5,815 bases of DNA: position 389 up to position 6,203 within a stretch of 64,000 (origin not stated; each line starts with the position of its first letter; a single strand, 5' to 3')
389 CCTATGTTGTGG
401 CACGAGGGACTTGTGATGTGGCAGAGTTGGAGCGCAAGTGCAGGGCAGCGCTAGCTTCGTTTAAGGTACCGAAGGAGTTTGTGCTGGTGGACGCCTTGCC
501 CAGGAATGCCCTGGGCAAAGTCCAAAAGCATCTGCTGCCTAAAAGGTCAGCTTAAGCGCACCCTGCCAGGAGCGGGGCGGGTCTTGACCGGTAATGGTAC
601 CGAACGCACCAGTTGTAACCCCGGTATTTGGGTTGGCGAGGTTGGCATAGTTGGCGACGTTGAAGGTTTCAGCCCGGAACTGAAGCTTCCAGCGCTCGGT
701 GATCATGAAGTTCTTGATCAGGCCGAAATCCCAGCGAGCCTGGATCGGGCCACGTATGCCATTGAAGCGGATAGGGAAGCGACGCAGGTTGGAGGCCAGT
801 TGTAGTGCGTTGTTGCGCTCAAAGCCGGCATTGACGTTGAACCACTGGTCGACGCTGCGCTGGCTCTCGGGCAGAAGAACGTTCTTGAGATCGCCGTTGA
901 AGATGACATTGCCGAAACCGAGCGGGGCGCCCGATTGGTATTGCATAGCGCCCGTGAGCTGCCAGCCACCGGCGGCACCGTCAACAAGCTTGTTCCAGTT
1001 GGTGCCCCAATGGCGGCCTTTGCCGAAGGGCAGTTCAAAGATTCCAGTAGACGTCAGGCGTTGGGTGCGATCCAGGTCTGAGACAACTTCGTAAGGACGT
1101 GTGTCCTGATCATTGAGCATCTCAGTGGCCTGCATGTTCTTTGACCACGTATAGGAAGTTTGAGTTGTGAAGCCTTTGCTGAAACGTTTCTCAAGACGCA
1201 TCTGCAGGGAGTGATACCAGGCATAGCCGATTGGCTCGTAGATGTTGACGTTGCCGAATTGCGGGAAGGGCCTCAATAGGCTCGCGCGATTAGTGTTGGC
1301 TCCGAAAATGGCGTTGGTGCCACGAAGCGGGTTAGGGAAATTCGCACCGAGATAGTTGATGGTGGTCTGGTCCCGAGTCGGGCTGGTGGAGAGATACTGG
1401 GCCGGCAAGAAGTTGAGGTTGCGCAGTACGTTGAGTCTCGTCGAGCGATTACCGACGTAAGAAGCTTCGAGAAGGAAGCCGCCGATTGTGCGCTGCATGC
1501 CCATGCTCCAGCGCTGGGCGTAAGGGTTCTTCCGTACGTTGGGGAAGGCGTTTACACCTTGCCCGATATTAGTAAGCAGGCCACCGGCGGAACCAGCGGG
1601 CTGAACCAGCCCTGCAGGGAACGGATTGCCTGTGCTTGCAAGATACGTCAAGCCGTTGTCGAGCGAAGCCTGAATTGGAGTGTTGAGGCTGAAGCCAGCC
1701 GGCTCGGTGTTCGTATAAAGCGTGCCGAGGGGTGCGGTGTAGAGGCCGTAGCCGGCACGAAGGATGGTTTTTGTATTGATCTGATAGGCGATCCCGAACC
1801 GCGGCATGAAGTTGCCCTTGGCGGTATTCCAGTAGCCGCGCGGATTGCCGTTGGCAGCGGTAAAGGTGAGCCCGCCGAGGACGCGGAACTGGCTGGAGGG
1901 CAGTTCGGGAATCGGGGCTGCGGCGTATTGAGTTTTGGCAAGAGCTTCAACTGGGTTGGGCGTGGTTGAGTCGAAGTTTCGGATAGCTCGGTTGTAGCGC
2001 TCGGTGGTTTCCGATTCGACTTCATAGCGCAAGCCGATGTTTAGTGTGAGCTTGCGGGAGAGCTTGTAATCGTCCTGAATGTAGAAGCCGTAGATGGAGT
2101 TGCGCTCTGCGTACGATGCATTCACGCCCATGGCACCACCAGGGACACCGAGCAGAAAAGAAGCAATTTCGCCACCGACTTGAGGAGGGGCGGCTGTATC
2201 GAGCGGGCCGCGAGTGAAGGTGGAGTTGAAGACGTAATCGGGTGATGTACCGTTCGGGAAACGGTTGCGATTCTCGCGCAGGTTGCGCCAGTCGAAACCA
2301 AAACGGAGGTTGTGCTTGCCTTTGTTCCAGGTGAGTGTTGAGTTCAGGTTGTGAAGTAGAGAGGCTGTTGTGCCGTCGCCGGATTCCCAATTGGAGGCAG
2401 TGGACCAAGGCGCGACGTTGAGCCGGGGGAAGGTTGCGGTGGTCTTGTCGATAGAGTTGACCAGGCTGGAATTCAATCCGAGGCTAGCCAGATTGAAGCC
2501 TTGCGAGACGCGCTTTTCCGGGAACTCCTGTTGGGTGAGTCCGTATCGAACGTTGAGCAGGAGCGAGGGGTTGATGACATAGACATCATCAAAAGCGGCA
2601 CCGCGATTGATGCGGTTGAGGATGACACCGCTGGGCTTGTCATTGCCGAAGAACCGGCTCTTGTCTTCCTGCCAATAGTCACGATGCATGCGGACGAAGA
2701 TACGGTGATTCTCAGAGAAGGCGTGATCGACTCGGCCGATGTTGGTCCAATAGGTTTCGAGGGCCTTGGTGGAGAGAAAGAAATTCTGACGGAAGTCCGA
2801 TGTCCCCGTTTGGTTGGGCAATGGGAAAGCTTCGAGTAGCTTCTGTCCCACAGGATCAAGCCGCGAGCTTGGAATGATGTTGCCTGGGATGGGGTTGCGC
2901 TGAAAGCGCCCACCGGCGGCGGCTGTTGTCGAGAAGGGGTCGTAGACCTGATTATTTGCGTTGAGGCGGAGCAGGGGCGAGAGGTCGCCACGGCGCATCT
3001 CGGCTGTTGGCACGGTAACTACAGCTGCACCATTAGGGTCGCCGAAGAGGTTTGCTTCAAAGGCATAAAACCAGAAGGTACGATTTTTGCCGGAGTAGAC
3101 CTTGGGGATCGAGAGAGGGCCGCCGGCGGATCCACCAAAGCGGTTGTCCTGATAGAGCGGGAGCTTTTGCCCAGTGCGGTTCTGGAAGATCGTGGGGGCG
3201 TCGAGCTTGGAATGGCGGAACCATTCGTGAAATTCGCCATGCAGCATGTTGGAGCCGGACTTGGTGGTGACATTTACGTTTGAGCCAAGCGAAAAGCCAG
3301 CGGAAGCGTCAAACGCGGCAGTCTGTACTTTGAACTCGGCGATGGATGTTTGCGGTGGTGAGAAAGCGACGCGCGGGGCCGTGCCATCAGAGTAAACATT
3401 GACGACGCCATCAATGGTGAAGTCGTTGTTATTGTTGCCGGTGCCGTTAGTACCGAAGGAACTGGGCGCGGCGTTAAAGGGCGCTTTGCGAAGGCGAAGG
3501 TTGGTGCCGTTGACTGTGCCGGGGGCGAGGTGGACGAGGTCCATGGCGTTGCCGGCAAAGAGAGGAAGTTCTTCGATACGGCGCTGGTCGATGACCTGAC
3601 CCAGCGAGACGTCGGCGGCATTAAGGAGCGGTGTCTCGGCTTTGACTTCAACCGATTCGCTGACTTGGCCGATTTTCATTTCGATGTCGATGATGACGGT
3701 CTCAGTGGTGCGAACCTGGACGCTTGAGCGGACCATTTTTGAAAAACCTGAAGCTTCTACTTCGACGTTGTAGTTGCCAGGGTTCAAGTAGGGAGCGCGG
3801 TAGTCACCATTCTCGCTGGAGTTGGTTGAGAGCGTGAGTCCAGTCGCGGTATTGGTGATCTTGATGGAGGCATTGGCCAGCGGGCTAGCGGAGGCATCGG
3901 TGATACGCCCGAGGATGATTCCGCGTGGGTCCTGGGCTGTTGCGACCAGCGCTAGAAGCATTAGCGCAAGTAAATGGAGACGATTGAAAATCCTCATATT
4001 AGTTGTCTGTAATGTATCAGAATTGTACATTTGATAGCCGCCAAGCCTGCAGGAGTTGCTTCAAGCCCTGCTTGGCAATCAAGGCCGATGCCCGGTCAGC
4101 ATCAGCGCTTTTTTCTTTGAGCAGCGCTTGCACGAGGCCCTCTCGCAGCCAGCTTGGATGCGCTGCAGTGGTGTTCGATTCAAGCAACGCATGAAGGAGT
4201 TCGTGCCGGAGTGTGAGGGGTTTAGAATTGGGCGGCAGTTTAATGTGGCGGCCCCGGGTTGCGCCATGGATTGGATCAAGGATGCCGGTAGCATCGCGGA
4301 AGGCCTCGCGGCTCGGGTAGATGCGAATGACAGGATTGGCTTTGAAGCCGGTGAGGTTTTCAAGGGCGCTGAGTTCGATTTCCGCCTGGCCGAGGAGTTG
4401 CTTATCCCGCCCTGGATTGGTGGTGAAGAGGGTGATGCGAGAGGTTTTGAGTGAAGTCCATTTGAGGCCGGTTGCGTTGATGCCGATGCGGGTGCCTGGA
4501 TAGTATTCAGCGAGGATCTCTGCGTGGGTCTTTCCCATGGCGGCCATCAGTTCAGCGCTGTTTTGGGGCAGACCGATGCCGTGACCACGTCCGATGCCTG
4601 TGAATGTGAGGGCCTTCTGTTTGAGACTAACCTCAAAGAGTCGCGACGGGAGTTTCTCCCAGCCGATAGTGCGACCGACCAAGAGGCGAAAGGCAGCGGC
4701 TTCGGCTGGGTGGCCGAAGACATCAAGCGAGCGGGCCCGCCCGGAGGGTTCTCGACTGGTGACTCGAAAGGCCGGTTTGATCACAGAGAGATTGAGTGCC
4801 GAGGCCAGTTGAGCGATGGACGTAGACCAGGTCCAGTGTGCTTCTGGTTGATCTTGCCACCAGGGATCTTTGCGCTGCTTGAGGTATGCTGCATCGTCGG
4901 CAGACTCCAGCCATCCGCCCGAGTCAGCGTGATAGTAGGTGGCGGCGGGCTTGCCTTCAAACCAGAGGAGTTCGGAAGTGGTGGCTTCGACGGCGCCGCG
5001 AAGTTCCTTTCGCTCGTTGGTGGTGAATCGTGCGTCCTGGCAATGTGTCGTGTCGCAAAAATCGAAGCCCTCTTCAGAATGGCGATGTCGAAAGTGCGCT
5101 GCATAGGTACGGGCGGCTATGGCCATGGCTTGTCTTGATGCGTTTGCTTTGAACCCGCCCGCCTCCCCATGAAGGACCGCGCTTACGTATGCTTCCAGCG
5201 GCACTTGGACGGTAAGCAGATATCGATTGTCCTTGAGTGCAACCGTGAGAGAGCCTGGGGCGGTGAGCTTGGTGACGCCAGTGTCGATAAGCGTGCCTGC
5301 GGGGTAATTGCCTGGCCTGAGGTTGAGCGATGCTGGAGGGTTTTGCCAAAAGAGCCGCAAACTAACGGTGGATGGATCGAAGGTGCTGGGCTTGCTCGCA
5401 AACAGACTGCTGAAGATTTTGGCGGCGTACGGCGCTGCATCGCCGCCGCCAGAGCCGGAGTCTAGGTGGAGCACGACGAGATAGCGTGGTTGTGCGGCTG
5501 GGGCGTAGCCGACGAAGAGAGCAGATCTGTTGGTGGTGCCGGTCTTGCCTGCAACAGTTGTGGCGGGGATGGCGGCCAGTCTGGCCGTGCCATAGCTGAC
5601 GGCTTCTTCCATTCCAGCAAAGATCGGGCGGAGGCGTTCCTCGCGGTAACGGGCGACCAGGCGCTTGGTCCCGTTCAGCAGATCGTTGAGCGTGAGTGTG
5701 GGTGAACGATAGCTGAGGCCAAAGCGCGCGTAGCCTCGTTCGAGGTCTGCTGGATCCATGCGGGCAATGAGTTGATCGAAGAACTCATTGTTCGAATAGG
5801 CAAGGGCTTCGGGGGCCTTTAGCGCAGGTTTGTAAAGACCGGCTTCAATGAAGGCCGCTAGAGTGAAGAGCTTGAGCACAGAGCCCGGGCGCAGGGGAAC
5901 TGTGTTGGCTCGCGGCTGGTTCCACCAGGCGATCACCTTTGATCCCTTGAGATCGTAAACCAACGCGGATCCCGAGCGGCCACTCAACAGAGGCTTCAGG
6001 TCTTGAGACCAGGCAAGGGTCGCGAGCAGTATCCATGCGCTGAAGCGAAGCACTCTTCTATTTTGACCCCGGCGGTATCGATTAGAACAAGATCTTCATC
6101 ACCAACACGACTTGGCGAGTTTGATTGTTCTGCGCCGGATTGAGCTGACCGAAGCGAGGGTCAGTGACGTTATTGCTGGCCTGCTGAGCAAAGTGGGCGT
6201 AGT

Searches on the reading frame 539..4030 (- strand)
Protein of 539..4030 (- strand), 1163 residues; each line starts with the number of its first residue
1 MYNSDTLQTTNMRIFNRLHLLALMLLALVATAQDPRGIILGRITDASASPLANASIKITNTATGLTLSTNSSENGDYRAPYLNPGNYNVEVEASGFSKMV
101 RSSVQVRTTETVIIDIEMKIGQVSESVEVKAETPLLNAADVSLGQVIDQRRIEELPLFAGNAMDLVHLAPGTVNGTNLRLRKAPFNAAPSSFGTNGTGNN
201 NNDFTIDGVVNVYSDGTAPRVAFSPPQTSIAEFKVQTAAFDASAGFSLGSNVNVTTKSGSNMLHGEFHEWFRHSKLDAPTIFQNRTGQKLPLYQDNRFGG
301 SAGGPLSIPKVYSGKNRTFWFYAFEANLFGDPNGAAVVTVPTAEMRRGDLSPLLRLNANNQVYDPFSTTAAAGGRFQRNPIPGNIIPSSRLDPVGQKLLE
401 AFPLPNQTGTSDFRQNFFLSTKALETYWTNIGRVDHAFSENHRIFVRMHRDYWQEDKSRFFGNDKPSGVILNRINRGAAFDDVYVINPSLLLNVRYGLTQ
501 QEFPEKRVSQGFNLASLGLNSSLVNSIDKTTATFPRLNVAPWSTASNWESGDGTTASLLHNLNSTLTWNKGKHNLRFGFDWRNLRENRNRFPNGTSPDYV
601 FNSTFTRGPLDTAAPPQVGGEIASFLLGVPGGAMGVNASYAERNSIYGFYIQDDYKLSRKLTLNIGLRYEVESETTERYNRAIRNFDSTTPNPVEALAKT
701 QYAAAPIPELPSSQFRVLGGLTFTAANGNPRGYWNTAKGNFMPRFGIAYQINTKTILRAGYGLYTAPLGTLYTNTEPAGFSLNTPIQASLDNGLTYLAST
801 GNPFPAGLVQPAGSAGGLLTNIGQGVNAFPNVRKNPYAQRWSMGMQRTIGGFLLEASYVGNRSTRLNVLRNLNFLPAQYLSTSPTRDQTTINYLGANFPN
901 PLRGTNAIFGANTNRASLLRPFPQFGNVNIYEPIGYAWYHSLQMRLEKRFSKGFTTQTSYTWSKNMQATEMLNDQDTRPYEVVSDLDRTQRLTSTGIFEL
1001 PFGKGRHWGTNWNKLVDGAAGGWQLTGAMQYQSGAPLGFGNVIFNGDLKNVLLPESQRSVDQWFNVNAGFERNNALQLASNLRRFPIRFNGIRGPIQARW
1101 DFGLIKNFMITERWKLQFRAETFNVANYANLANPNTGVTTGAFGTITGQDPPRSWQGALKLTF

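Call 7: search_protein_families(library=pfam, proteins=[window:539-4030:-], max_evalue=0.001)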
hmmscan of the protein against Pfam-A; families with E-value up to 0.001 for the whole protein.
window:539-4030:- (1163 aa): 4 families
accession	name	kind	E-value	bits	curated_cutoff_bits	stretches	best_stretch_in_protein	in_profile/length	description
PF25183.1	OMP_b-brl_4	-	8.3e-192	640.2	30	1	255-1156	1-838/838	Outer membrane beta barrel domain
PF13620.12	CarboxypepD_reg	-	2.6e-18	66.6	32.3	1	39-118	2-81/82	Carboxypeptidase regulatory-like domain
PF00593.30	TonB_dep_Rec_b-barrel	-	3.9e-11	43.9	27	1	531-784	40-254/436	TonB dependent receptor-like, beta-barrel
PF13715.12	CarbopepD_reg_2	-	6.2e-06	26.6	32.2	1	40-121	2-79/88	CarboxypepD_reg-like domain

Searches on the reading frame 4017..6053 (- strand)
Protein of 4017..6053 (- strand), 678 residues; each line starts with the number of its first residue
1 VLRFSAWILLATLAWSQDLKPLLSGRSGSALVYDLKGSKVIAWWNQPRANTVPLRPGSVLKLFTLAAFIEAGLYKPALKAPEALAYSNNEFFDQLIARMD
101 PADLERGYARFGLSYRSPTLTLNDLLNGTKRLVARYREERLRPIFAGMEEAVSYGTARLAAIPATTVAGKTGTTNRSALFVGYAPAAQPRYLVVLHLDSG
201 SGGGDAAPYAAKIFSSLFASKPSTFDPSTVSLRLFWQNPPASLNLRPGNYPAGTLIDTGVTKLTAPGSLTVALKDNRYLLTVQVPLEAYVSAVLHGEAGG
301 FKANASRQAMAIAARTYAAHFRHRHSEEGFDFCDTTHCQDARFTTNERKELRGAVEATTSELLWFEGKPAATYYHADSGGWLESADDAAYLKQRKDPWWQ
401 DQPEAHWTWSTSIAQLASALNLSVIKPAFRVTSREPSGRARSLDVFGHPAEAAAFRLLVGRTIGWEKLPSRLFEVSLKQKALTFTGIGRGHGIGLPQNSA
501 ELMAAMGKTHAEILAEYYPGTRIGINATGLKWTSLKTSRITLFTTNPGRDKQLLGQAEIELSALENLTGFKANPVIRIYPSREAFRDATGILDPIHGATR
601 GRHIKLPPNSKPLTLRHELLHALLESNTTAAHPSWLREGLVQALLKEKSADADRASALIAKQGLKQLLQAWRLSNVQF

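Call 7: search_protein_families(library=pfam, proteins=[window:4017-6053:-], max_evalue=0.001)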
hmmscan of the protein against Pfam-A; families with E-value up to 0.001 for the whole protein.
window:4017-6053:- (678 aa): 2 families
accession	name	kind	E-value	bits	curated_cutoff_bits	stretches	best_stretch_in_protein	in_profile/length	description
PF00905.27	Transpeptidase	-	1.4e-15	57.8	22.1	1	143-214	210-298/299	Penicillin binding protein transpeptidase domain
PF08486.15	SpoIID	-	8.3e-13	49.2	23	1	276-364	3-96/97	Stage II sporulation protein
